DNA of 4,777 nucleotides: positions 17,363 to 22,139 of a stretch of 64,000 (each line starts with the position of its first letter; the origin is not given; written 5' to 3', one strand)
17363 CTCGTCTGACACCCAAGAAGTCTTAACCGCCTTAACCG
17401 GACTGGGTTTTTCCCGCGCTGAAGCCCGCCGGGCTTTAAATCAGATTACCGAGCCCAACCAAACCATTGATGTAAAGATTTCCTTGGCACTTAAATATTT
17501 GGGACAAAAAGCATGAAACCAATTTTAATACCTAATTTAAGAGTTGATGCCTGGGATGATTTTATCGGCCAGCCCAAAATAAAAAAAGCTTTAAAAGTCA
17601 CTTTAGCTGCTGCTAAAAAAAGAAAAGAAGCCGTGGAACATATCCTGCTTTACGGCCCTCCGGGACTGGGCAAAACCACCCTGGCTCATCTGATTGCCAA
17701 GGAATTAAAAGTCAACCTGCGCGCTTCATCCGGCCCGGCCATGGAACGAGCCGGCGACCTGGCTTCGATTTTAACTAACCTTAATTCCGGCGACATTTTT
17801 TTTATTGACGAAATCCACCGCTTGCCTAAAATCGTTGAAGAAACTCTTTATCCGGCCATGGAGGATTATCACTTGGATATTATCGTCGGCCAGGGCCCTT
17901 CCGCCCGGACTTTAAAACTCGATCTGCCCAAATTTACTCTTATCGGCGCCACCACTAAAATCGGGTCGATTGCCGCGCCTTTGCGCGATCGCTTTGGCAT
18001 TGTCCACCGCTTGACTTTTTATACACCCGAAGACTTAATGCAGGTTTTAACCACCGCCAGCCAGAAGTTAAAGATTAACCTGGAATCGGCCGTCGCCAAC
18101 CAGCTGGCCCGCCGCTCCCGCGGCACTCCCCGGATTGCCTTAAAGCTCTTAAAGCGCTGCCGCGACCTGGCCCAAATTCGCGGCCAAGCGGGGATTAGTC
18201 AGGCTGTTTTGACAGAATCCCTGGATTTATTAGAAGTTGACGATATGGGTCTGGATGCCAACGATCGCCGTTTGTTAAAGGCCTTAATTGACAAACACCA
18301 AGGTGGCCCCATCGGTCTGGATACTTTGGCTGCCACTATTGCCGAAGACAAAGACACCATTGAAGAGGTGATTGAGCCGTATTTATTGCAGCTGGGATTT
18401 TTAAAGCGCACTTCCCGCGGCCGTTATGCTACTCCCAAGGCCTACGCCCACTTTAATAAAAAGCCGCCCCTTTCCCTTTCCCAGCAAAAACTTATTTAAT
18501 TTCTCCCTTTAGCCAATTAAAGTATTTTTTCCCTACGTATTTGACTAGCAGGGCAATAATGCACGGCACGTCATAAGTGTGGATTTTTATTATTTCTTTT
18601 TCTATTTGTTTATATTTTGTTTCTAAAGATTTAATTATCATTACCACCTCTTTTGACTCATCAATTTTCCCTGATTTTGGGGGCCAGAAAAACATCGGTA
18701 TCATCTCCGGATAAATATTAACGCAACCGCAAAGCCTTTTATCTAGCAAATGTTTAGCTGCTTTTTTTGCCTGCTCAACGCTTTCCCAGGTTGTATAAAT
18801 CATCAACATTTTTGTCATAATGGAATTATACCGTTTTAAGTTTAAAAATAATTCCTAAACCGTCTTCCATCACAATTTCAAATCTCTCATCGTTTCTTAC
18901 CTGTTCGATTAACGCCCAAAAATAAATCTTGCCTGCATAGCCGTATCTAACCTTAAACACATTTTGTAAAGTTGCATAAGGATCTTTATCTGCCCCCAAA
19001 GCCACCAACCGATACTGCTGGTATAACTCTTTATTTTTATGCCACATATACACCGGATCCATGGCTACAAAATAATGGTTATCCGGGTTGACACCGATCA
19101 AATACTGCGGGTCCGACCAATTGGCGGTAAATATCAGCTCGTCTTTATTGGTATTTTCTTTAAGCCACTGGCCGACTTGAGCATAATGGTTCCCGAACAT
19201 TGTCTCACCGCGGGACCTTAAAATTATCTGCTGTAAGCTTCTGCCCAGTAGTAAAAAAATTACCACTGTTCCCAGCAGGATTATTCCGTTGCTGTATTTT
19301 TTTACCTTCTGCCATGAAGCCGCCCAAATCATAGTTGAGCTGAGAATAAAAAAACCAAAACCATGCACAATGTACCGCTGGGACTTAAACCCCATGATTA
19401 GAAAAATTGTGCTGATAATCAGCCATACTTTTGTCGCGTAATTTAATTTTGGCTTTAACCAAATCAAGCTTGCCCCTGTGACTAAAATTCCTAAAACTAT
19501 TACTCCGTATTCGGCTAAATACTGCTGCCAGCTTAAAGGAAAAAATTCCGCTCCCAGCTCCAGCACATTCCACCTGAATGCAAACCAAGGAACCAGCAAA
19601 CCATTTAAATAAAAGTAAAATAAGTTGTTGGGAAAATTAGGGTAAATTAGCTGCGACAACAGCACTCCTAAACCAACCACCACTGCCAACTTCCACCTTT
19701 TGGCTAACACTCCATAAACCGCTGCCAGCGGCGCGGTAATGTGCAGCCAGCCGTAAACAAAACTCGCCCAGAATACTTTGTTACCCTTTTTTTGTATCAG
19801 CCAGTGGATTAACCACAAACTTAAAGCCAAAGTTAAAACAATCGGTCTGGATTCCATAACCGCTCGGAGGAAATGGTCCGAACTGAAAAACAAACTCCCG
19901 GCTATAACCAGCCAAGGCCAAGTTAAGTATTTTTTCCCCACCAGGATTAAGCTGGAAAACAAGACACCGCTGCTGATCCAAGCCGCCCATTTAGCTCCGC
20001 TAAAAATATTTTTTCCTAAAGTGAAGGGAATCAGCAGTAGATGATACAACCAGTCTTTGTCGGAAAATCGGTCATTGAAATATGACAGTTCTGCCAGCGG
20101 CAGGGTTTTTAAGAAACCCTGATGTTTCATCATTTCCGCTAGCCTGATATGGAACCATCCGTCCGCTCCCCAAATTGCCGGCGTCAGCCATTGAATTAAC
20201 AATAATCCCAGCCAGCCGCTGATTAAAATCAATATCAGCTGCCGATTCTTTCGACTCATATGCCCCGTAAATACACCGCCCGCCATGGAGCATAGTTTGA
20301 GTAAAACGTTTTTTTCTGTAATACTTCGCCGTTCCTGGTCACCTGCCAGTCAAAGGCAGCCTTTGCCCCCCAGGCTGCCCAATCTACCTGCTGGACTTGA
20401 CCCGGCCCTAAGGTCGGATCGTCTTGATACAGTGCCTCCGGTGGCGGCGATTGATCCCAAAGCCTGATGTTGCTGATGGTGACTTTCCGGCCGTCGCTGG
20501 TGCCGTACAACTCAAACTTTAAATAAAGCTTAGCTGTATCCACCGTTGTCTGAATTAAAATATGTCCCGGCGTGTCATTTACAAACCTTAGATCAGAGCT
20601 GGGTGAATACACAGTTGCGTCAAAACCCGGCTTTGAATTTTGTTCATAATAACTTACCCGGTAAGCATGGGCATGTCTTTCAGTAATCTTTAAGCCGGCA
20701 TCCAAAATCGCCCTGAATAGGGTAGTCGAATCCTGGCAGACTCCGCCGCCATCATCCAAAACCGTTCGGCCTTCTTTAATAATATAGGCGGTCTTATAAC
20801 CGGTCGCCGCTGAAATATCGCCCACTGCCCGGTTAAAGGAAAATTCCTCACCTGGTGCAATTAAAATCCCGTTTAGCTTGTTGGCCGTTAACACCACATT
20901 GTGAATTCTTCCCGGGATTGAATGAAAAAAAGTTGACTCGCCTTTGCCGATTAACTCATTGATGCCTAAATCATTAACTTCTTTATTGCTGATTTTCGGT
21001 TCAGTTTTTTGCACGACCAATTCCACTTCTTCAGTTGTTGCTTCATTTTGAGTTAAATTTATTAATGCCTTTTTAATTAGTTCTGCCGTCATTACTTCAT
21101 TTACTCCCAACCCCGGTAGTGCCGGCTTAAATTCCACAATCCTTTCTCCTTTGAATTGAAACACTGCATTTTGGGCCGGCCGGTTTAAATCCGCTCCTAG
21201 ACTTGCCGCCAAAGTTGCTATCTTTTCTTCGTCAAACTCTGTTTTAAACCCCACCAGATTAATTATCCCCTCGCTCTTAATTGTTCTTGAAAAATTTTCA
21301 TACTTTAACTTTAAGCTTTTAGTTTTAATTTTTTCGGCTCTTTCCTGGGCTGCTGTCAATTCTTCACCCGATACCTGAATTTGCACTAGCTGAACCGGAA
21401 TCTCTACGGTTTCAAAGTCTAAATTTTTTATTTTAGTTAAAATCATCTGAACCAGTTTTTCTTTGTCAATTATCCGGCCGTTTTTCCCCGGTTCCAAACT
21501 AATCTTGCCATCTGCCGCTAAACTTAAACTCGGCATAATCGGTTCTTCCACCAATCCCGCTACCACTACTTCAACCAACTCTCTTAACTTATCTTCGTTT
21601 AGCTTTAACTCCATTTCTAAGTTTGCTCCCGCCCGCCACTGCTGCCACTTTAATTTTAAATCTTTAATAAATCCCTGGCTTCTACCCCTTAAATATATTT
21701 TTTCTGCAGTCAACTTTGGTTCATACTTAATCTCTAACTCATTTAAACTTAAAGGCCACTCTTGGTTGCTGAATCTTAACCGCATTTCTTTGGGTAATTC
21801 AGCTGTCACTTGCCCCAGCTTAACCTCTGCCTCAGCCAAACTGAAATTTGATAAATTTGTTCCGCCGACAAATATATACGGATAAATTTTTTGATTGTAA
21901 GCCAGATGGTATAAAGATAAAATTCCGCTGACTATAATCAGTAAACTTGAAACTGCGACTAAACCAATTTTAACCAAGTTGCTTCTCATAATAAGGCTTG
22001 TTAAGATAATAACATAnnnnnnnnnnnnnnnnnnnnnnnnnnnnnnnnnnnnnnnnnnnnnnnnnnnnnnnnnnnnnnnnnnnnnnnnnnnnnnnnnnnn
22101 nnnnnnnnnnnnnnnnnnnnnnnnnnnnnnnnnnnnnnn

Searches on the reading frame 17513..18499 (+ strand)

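Call 48: search_protein_families(library=pfam, proteins=[window:17513-18499:+], max_evalue=0.001)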
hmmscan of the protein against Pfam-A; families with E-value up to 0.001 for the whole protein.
window:17513-18499:+ (328 aa): 17 families
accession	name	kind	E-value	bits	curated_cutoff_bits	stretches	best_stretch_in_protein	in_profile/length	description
PF05496.18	RuvB_N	-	1.9e-74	249.2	27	1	9-167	1-159/159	Holliday junction DNA helicase RuvB P-loop domain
PF05491.19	RuvB_C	-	1.5e-25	89.4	24.7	1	245-314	2-71/72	RuvB C-terminal winged helix domain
PF17864.7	AAA_lid_4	-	1.7e-22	79.4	27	1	170-243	1-74/74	RuvB AAA lid domain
PF00004.35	AAA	-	2.4e-20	73.7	21.2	1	44-164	1-126/131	ATPase family associated with various cellular activities (AAA)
PF07728.20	AAA_5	-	1.1e-10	42.1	22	1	43-161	1-139/139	AAA domain (dynein-related subfamily)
PF06068.19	TIP49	-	6.1e-06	26.1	23.8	1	15-67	24-76/347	TIP49 P-loop domain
PF00931.28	NB-ARC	-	7.5e-06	25.8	23.5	0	37-65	14-42/248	NB-ARC domain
PF13173.12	AAA_14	-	7.6e-06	26.4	27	1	44-124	5-94/129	AAA domain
PF01078.27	Mg_chelatase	-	3.9e-05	23.6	20.3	1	15-62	3-43/207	Magnesium chelatase, subunit ChlI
PF20720.3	nSTAND3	-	9.3e-05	22.6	27.2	1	33-100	9-73/155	Novel STAND NTPase 3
PF13191.12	AAA_16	-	0.00018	22.5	32.6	1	35-68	18-51/167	AAA ATPase domain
PF00308.24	Bac_DnaA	-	0.00018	22.2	23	1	14-68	7-61/162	Bacterial DnaA ATPAse domain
PF13401.12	AAA_22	-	0.00025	21.8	27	0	43-66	7-30/130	AAA domain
PF00158.32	Sigma54_activat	-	0.00061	19.9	20.2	0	25-65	6-46/168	Sigma-54 interaction domain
PF07726.17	AAA_3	-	0.00066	20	27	0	43-69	1-27/131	ATPase family associated with various cellular activities (AAA)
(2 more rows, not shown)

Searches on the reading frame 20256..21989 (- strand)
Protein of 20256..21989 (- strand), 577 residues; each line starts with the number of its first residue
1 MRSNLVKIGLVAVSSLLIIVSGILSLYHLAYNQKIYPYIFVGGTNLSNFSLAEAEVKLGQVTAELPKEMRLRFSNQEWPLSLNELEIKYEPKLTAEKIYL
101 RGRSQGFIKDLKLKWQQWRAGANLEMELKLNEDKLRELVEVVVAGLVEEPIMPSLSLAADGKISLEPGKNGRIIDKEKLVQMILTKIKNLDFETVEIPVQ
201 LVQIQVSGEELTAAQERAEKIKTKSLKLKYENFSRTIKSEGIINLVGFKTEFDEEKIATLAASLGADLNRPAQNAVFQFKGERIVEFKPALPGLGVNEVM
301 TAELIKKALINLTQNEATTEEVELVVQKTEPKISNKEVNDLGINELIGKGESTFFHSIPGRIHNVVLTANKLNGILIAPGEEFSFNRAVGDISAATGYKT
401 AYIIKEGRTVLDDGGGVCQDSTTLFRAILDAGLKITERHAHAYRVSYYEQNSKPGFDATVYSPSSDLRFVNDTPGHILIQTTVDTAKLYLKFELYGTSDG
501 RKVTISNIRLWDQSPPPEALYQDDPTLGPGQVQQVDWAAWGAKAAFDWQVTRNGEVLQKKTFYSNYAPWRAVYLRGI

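Call 48: search_protein_families(library=pfam, proteins=[window:20256-21989:-], max_evalue=0.001)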
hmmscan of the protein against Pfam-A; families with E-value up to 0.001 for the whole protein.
window:20256-21989:- (577 aa): 2 families
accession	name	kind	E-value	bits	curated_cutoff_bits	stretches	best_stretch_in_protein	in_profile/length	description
PF04294.18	VanW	-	1.8e-42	144.3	27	1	361-491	2-128/130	VanW like protein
PF12229.13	PG_binding_4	-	5.1e-20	72.2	22.1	2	78-194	1-115/117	Putative peptidoglycan binding domain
